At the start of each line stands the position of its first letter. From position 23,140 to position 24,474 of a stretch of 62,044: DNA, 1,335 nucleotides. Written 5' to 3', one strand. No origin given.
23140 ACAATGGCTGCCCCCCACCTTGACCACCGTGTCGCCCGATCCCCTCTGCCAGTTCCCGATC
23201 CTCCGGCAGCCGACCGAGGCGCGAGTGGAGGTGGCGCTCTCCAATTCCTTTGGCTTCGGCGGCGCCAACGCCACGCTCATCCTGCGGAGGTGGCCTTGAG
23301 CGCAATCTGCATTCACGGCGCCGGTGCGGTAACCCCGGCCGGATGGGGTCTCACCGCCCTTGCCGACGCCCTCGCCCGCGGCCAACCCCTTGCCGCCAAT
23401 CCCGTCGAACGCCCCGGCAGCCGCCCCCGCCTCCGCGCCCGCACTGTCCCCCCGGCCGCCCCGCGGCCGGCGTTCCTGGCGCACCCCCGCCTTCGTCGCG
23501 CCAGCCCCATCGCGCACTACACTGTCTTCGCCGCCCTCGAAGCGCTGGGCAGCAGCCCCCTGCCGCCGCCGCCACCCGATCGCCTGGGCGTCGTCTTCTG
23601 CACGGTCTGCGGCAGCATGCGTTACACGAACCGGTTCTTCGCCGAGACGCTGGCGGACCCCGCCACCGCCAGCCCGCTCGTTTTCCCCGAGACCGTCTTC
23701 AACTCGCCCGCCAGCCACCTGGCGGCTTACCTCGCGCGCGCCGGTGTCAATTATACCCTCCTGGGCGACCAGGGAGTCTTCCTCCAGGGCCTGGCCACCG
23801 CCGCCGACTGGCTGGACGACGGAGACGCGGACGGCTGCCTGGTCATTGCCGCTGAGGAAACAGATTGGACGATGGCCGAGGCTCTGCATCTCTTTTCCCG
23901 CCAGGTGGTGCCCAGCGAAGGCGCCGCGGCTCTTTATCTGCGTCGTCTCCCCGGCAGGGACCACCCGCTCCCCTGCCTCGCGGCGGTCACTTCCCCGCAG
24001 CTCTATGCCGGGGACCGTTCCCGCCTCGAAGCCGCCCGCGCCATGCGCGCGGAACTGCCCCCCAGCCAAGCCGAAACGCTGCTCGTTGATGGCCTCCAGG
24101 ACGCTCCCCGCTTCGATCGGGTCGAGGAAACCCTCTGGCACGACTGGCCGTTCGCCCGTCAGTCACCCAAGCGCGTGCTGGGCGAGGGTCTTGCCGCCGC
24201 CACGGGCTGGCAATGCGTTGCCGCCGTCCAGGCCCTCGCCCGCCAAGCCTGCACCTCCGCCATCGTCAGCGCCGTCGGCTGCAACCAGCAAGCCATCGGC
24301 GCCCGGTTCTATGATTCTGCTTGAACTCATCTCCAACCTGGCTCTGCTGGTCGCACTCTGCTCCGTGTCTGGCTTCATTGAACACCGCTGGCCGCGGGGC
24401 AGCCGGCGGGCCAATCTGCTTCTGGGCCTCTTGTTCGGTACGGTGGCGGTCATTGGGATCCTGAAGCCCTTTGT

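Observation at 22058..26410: KS plus catalytically dead KS-like partner translationally coupled to a LytS/PAS/HisKA_2 sensor kinase, with a dedicated ACP downstream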

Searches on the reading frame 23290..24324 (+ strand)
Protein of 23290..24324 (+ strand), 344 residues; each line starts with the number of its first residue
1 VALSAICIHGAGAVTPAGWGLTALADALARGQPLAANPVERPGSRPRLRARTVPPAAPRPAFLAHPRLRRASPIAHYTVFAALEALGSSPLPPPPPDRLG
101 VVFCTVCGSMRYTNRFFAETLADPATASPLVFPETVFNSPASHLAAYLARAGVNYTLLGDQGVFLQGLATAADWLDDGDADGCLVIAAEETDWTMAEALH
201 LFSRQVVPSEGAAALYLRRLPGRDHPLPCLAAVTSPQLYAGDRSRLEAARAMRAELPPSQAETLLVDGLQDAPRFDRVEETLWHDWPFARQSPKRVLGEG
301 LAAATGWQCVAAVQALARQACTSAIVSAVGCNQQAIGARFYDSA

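Call 9: search_protein_families(library=pfam, proteins=[window:23290-24324:+], max_evalue=0.01)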
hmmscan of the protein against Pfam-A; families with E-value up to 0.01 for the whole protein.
window:23290-24324:+ (344 aa): 1 family
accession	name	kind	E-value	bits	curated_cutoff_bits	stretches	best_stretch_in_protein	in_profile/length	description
PF13723.12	Ketoacyl-synt_2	-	0.003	17.6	25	1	57-218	16-164/223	Beta-ketoacyl synthase, N-terminal domain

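Call 19: search_protein_families(library=ncbifam, proteins=[window:23290-24324:+], max_evalue=0.001)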
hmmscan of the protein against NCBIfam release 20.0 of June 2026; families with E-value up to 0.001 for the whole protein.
window:23290-24324:+ (344 aa): 4 families
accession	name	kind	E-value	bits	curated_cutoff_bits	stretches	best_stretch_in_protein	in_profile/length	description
TIGR03150.1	fabF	equivalog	2.6e-08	33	493.75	1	6-192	3-192/407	beta-ketoacyl-ACP synthase II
NF005490.0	PRK07103.1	equivalog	6e-05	22.3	445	1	4-188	4-196/414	polyketide beta-ketoacyl:acyl carrier protein synthase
NF005589.0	PRK07314.1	subfamily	0.00021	20.2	387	0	6-191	6-194/413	beta-ketoacyl-ACP synthase II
NF004970.0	PRK06333.1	subfamily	0.00063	18.7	525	0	5-184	5-196/424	beta-ketoacyl-ACP synthase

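Call 20: find_homologous_proteins(query=window:23290-24324:+)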
Query window:23290-24324:+ (344 aa): 3150 proteins with E <= 0.001 among 8000 candidates; the best 120 are listed.
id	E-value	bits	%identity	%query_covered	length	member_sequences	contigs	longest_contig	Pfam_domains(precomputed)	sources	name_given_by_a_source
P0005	6.5e-224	761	100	99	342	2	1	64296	-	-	-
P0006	1.2e-174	599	81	98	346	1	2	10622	-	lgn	-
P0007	4.3e-124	432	62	98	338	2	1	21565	-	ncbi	-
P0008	1.2e-113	398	57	98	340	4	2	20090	PF08545.17,PF00109.33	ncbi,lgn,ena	-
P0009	1.7e-112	394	55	98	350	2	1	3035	PF08545.17,PF00109.33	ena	-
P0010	2.2e-112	394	56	97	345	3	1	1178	PF08545.17,PF00109.33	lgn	-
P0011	3.4e-112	393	55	98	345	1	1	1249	-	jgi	jgi:3-oxoacyl-(acyl-carrier-protein) synthase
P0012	3.8e-112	393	56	98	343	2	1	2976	-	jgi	jgi:3-oxoacyl-(acyl-carrier-protein) synthase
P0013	3.9e-112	393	57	98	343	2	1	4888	-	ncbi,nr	ncbi:MAG: hypothetical protein H7Y43_10455 [Akkermansiaceae bacterium]|nr:hypothetical protein [Verr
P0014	5.2e-112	393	58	98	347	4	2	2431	-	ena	-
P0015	6.1e-112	392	55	98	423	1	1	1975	PF08545.17,PF00109.33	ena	-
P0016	7.5e-112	392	57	98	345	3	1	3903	PF00109.33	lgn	-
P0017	7.9e-112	392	56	99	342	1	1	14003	PF08545.17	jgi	jgi:3-oxoacyl-(acyl-carrier-protein) synthase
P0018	1.4e-111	391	57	98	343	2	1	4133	-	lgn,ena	-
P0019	4.5e-111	390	56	97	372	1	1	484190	-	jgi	jgi:hypothetical protein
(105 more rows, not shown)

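Call 21: find_encoding_contigs(protein=P0006, flank=10000, max_places=4)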
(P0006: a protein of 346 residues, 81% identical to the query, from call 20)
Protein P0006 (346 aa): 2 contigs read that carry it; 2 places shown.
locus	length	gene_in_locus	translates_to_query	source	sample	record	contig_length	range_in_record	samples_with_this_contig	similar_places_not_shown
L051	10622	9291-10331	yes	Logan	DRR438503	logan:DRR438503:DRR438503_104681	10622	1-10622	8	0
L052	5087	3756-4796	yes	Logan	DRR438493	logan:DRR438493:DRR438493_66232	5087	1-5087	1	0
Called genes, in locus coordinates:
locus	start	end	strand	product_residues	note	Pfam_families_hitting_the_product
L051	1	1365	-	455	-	?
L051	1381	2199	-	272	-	-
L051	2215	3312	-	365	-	PF28028:Amuc_1100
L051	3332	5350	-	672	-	PF11104:PilM_2, PF14450:FtsA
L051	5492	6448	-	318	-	PF01073:3Beta_HSD, PF01370:Epimerase, PF04321:RmlD_sub_bind, PF07993:NAD_binding_4 (faint), PF16363:GDP_Man_Dehyd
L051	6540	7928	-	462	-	PF13727:CoA_binding_3 (faint), PF02397:Bac_transf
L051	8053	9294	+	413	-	PF00109:ketoacyl-synt, PF02801:Ketoacyl-synt_C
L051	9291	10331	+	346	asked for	-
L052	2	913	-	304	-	?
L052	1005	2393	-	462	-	PF13727:CoA_binding_3 (faint), PF02397:Bac_transf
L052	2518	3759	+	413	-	PF00109:ketoacyl-synt, PF02801:Ketoacyl-synt_C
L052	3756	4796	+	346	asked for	-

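Call 22: find_encoding_contigs(protein=P0007, flank=10000, max_places=4)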
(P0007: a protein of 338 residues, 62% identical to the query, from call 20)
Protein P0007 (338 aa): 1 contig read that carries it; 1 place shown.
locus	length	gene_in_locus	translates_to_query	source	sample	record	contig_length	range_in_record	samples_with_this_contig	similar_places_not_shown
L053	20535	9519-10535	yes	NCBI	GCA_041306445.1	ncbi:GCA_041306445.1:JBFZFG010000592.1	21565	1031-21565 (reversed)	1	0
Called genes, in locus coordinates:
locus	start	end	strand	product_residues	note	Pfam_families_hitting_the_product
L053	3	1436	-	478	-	?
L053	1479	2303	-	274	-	-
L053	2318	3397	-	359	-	PF28028:Amuc_1100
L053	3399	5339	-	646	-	PF11104:PilM_2, PF14450:FtsA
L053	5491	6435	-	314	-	PF01073:3Beta_HSD (weak), PF01370:Epimerase, PF04321:RmlD_sub_bind (weak), PF07993:NAD_binding_4 (faint), PF16363:GDP_Man_Dehyd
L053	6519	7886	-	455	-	PF13727:CoA_binding_3 (weak), PF02397:Bac_transf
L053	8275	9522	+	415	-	PF00109:ketoacyl-synt, PF02801:Ketoacyl-synt_C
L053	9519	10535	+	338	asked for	-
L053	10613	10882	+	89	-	PF00550:PP-binding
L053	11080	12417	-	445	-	PF01408:GFO_IDH_MocA, PF02894:GFO_IDH_MocA_C (weak), PF22725:GFO_IDH_MocA_C3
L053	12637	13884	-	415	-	-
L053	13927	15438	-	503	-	-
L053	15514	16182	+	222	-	PF00595:PDZ, PF13180:PDZ_2, PF17820:PDZ_6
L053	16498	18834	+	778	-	-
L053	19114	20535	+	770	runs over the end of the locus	PF09699:Paired_CXXCH_1 (faint), PF13424:TPR_12 (faint), PF14522:Cytochrome_C7 (faint), PF14537:Cytochrom_c3_2 (faint), PF13435:Cytochrome_C554 (faint), PF13646:HEAT_2 (weak), PF14559:TPR_19 (weak), PF13432:TPR_16 (weak), +10 more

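Call 26: search_solved_structures(query=window:23290-24324:+, max_evalue=1, show_alignments=2)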
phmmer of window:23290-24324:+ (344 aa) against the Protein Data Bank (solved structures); distinct sequences matched with E-value up to 1: 9.
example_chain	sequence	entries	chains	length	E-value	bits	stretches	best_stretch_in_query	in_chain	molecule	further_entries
1j3n_A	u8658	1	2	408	1.9e-07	34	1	6-190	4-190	3-oxoacyl-(acyl-carrier protein) synthase II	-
9s5h_C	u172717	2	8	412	0.00025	23.7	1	96-179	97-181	3-oxoacyl-(Acyl-carrier-protein) synthase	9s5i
4jrh_A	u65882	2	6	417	0.06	15.9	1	6-192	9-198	3-oxoacyl-[acyl-carrier-protein] synthase 2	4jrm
4qav_A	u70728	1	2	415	0.14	14.7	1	6-189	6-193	3-oxoacyl-[acyl-carrier-protein] synthase 2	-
8cou_A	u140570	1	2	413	0.16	14.5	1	58-184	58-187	3-oxoacyl-[acyl-carrier-protein] synthase 2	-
4jb6_A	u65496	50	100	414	0.16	14.5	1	58-184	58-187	3-oxoacyl-[acyl-carrier-protein] synthase 2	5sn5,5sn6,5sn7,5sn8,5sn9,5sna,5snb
7oc0_A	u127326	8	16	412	0.19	14.3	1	60-184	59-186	3-oxoacyl-[acyl-carrier-protein] synthase 2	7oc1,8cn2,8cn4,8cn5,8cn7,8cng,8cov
2gfv_A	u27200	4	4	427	0.41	13.1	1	67-191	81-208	3-oxoacyl-[acyl-carrier-protein] synthase 2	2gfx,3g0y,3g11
9lpl_A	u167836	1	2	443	0.45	13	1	67-191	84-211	3-oxoacyl-[acyl-carrier-protein] synthase 2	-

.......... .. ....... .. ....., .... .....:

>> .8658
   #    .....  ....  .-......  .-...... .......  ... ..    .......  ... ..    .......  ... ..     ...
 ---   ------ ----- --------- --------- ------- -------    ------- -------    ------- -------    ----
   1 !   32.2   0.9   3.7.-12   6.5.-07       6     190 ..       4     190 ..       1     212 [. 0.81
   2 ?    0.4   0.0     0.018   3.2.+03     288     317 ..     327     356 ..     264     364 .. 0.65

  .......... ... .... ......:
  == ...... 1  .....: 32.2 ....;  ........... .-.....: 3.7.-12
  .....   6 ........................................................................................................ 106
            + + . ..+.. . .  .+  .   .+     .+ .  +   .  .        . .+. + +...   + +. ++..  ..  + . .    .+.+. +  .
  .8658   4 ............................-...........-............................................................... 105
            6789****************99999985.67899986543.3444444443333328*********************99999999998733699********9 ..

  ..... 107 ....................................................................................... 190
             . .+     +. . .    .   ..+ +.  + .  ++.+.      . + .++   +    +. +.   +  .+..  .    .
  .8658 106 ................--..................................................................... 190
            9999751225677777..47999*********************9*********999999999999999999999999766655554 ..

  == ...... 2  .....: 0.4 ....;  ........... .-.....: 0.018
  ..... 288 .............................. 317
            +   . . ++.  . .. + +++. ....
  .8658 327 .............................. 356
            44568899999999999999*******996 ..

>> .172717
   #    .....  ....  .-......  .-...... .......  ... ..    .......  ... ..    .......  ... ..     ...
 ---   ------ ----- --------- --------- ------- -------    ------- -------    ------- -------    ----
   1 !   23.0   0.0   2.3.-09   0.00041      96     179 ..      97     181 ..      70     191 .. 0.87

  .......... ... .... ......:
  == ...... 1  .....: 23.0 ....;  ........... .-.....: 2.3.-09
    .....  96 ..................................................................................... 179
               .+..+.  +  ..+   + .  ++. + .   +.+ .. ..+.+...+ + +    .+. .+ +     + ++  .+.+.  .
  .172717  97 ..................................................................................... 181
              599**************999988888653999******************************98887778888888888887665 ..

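Call 38: find_related_loci(query=A1, collection=genome_contigs, flank=6000)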
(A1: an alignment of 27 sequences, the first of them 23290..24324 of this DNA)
Query A1 (344 aa) in genome_contigs; peptide patterns used: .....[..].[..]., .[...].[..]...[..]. (x = any residue, [..] = any of these).
599 stretches matched a pattern (row limit reached: there are more); 548 encode a relative of the query (tblastn E <= 1e-3); the best 80 are kept; 80 distinct loci.
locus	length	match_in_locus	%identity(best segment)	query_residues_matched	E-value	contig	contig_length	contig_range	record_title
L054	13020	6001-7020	53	1-340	3e-110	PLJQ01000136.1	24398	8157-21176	MAG: Limisphaerales bacterium isolate palsa_1396 73.20110800_P1M.49_contig_1577, whole genome shotgun sequence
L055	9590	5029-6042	56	3-340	1e-106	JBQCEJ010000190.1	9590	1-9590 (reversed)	MAG: Verrucomicrobiota bacterium isolate bin124 k141_4279840, whole genome shotgun sequence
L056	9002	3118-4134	52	1-340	4e-105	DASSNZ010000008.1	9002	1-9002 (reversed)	MAG TPA_asm: Verrucomicrobiia bacterium isolate SMAG_U1239 k141_883527, whole genome shotgun sequence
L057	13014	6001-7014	51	3-340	1e-102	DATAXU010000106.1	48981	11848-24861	MAG TPA_asm: Verrucomicrobiia bacterium isolate SMAG_U5661 k141_337903, whole genome shotgun sequence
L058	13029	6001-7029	52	1-343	2e-102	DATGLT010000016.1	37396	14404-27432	MAG TPA_asm: Verrucomicrobiia bacterium isolate SMAG_U9893 k141_200374, whole genome shotgun sequence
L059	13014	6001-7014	52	1-340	1e-102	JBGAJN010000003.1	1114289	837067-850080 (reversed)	MAG: Limisphaerales bacterium isolate MAG_AAO_H125.48 AAOH125-48_opera_contig_9, whole genome shotgun sequence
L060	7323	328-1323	52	6-340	3e-102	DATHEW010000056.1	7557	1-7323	MAG TPA_asm: Candidatus Acidoferrum sp. isolate SMAG_U12431 k141_398097, whole genome shotgun sequence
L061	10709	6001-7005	50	6-340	4e-102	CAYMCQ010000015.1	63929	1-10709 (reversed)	MAG TPA_asm: uncultured Verrucomicrobiota bacterium isolate SRP287453_co1_194 genome assembly, contig: NODE_654_length_6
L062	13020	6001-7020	50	1-340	4e-102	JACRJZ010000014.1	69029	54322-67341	MAG: Verrucomicrobia bacterium isolate NC_groundwater_1842_Pr3_B-0.1um_64_53 SR-2_scaffold_141_293059, whole genome shot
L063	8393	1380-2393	50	3-340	5e-102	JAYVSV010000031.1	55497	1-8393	MAG: Verrucomicrobiota bacterium isolate GL74_DN_metabat_45 GL74_DN_metabat_45_30, whole genome shotgun sequence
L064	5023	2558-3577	50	1-340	4e-102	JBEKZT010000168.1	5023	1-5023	MAG: Verrucomicrobiota bacterium isolate SPRUCE 76 SPRUCE_76_168, whole genome shotgun sequence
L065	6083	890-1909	51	1-340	4e-101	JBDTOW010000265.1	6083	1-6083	MAG: Verrucomicrobiota bacterium isolate cluster3_bin.183 NODE_69856_length_6083_cov_4.117286, whole genome shotgun sequ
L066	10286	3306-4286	50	3-340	6e-101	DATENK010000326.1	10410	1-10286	MAG TPA_asm: Verrucomicrobiia bacterium isolate SMAG_U8967 k141_372539, whole genome shotgun sequence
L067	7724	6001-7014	50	6-343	4e-101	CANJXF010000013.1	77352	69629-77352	MAG: Verrucomicrobiales bacterium isolate RH-23may17-789 genome assembly, contig: RH-23may17-C2278, whole genome shotgun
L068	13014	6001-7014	57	3-340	5e-101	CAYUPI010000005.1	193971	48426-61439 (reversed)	MAG TPA_asm: uncultured Verrucomicrobiota bacterium isolate binchicken_co185_233 genome assembly, contig: NODE_76_length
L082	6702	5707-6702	49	1-334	1e-96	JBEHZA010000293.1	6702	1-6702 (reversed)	MAG: Verrucomicrobiota bacterium isolate ESF1.bin.9 NODE_13928_length_6702_cov_3.446009, whole genome shotgun sequence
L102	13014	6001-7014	51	1-340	2e-89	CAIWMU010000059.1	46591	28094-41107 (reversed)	MAG: uncultured Verrucomicrobia subdivision 3 bacterium isolate Loclat_bin-04207 genome assembly, contig: bin-04207:059/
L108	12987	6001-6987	47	1-340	2e-88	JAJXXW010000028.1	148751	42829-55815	MAG: bacterium isolate BP6.bin43 NODE_132_length_148751_cov_4.306720, whole genome shotgun sequence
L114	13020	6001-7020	51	1-340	2e-98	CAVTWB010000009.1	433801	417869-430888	MAG: uncultured Verrucomicrobiae bacterium isolate MFD09286.bin.2.151 genome assembly, contig: contig_40783, whole genom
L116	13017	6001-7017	53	1-340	1e-103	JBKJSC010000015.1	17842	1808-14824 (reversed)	MAG: Limisphaerales bacterium isolate ant_bin.560 k117_4374886, whole genome shotgun sequence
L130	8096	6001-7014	43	3-340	3e-79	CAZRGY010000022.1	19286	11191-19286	MAG TPA_asm: uncultured Verrucomicrobiota bacterium isolate SRP319275_co1_7 genome assembly, contig: NODE_2974_length_19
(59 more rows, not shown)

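Call 45: predict_structure(alignment_id=A1)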
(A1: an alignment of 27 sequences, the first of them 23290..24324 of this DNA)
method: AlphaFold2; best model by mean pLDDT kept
length: 344 residues; sequences in the alignment: 27
mean_pLDDT: 87.2   pTM: 0.90
mean pLDDT of the five models: 87.2, 86.7, 84.8, 84.4, 83.1
residues with pLDDT >= 90: 205; 70-90: 102; 50-70: 28; < 50: 9
segments of 3 or more residues with pLDDT < 50: 130-134
pLDDT, mean of each block of 10 residues (from residue 1): 79 97 98 94 80 90 75 88 79 70 85 72 66 57 73 84 96 94 94 88 91 95 80 94 94 93 95 93 96 97 97 96 95 90 85
secondary structure, 60 per line:
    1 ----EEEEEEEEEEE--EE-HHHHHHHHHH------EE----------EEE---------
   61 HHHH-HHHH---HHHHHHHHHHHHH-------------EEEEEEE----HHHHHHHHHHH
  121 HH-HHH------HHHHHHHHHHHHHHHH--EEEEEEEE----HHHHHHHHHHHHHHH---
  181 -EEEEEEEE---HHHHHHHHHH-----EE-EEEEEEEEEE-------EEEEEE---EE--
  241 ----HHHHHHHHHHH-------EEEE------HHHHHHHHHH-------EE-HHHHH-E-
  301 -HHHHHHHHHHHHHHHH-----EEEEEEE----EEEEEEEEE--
elements in order: E5-15 H21-30 E49-51 H61-64 H66-69 H73-85 E99-105 H110-122 H133-148 E151-158 H163-177 E182-189 H193-202 E211-220 E228-233 H245-255 E263-266 H273-282 H293-297 H302-317 E323-329 E334-342

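Call 46: search_protein_families(library=pfam, proteins=[L082:1043-1834:+, L114:53-448:-, L108:1598-2392:+, L102:2002-3414:+, L130:1155-1895:-, L116:2881-4440:-, L102:3411-4766:+], max_evalue=0.001)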
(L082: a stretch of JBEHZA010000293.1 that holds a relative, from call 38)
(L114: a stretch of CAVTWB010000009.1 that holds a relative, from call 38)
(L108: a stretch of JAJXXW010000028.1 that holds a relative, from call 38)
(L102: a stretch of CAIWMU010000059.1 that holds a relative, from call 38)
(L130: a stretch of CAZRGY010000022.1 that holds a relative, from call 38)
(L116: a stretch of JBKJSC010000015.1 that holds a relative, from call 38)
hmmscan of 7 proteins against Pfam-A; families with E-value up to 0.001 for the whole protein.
L082:1043-1834:+ (263 aa): 0 families

L114:53-448:- (131 aa): 0 families

L108:1598-2392:+ (264 aa): 6 families
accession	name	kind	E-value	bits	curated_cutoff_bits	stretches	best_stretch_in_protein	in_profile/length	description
PF08241.18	Methyltransf_11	-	1.2e-13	51.9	21.2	1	97-188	1-92/95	Methyltransferase domain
PF13649.12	Methyltransf_25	-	3.7e-13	50.4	27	1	96-187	1-96/97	Methyltransferase domain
PF13847.12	Methyltransf_31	-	5.9e-07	29.7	27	1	94-195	5-113/145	Methyltransferase domain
PF08242.18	Methyltransf_12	-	1.5e-06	29.3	30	1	97-187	1-95/98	Methyltransferase domain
PF13489.12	Methyltransf_23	-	7e-05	23.1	27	1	90-172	20-98/164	Methyltransferase domain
PF01209.24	Ubie_methyltran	-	0.00036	20.4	20.1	0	87-187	44-146/233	ubiE/COQ5 methyltransferase family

L102:2002-3414:+ (470 aa): 2 families
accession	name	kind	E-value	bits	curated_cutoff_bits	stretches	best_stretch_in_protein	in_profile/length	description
PF04055.27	Radical_SAM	-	2.3e-23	83.6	29.5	1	195-353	2-163/166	Radical SAM superfamily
PF02310.24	B12-binding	-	7.4e-17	61.7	32.1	1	14-134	7-120/121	B12 binding domain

L130:1155-1895:- (246 aa): 3 families
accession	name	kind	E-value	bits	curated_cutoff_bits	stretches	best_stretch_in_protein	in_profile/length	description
PF00535.33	Glycos_transf_2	-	1.4e-21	77.6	23.3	1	9-132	2-130/168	Glycosyl transferase family 2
PF13641.12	Glyco_tranf_2_3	-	2e-06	28.4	27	1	6-118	2-122/230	Glycosyltransferase like family 2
PF13704.12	Glyco_tranf_2_4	-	0.00036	21.4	27.5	1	15-90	2-81/98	Glycosyl transferase family 2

L116:2881-4440:- (519 aa): 5 families
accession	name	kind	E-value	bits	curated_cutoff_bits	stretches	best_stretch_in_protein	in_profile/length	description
PF04820.20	Trp_halogenase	-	1.6e-13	50.8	21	2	12-88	1-83/458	Tryptophan halogenase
PF05834.18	Lycopene_cycl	-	1.3e-08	34.7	23.4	1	12-177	1-143/380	Lycopene cyclase protein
PF01494.25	FAD_binding_3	-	1.4e-07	31.5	22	1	11-188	2-172/349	FAD binding domain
PF01266.30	DAO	-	9.6e-07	29.1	27.9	0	12-48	1-35/353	FAD dependent oxidoreductase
PF12831.13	FAD_oxidored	-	1.4e-06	28.3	27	1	12-191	1-162/416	FAD dependent oxidoreductase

L102:3411-4766:+ (451 aa): 3 families
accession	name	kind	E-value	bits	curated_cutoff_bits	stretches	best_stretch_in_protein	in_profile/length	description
PF04055.27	Radical_SAM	-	3.2e-17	63.6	29.5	1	164-330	1-165/166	Radical SAM superfamily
PF02310.24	B12-binding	-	1.2e-13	51.4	32.1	1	22-115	10-115/121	B12 binding domain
PF13282.11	DUF4070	-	1e-05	26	22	1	350-409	1-59/144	Domain of unknown function (DUF4070)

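Call 48: fold_search(model_id=the predicted structure, library=pdb)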
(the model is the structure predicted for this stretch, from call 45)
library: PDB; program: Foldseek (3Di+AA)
matches with E <= 10: 1161; with E <= 0.001: 987
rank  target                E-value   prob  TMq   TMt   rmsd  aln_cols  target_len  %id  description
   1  6kxd_B                6.7e-18  1.00  0.80  0.76   3.9       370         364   19  The ishigamide ketosynthase/chain length factor (released 2020-05-06)
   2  6kxf_B                2.2e-17  1.00  0.80  0.77   4.0       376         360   19  The ishigamide ketosynthase/chain length factor (released 2020-05-06)
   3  6kxe_B                2.9e-17  1.00  0.78  0.75   4.4       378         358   19  The ishigamide ketosynthase/chain length factor (released 2020-05-06)
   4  8cn8_A                1.3e-16  1.00  0.82  0.68   4.5       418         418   17  apo Pseudomonas aeruginosa FabF C164A mutant (released 2024-01-10)
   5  8cn8_B                4.1e-16  1.00  0.81  0.68   4.6       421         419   18  apo Pseudomonas aeruginosa FabF C164A mutant (released 2024-01-10)
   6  8cne_A                8.0e-16  1.00  0.79  0.67   4.6       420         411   17  Pa.FabF-C164A in complex with N-(propan-2-yl)-1H-pyrazole-3-carboxamide (released 2024-01-10)
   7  4b7v_B                1.0e-15  1.00  0.81  0.69   4.6       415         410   18  Structure of wild type Pseudomonas aeruginosa FabF (KASII) (released 2013-09-04)
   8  1tqy_B                1.2e-15  1.00  0.79  0.69   4.1       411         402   19  The Actinorhodin Ketosynthase/Chain Length Factor (released 2004-07-27)
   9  4b7v_A                1.2e-15  1.00  0.81  0.68   4.6       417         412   18  Structure of wild type Pseudomonas aeruginosa FabF (KASII) (released 2013-09-04)
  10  4qav_A                1.6e-15  1.00  0.80  0.68   5.7       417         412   18  The structure of Beta-ketoacyl -(acyl carrier protein) synthase II (FabF) from Neisseria meningitidis (released 2014-06-04)
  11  4jpf                  1.9e-15  1.00  0.82  0.69   4.5       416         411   18  Structure of wild type Pseudomonas aeruginosa FabF (KASII) in Complex with ligand (released 2014-04-02)
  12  1e5m                  2.1e-15  1.00  0.81  0.69   4.5       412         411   16  Beta ketoacyl acyl carrier protein synthase II (KASII) from Synechocystis sp. (released 2001-01-16)
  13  4ls5_B                2.4e-15  1.00  0.79  0.67   5.3       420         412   17  Crystal structure of beta-ketoacyl-ACP synthase II (FabF) from Bacillus subtilis (released 2014-04-02)
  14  6smo_E                2.7e-15  1.00  0.78  0.76   4.1       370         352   16  AntDE:AntF (apo): type II PKS acyl-carrier protein in complex with its ketosynthase bound to the hexaketide (released 2020-05-27)
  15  4ls6_A                3.9e-15  1.00  0.79  0.67   5.1       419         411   17  Crystal structure of beta-ketoacyl-ACP synthase II (FabF) I108F mutant from Bacillus subtilis (released 2014-04-02)
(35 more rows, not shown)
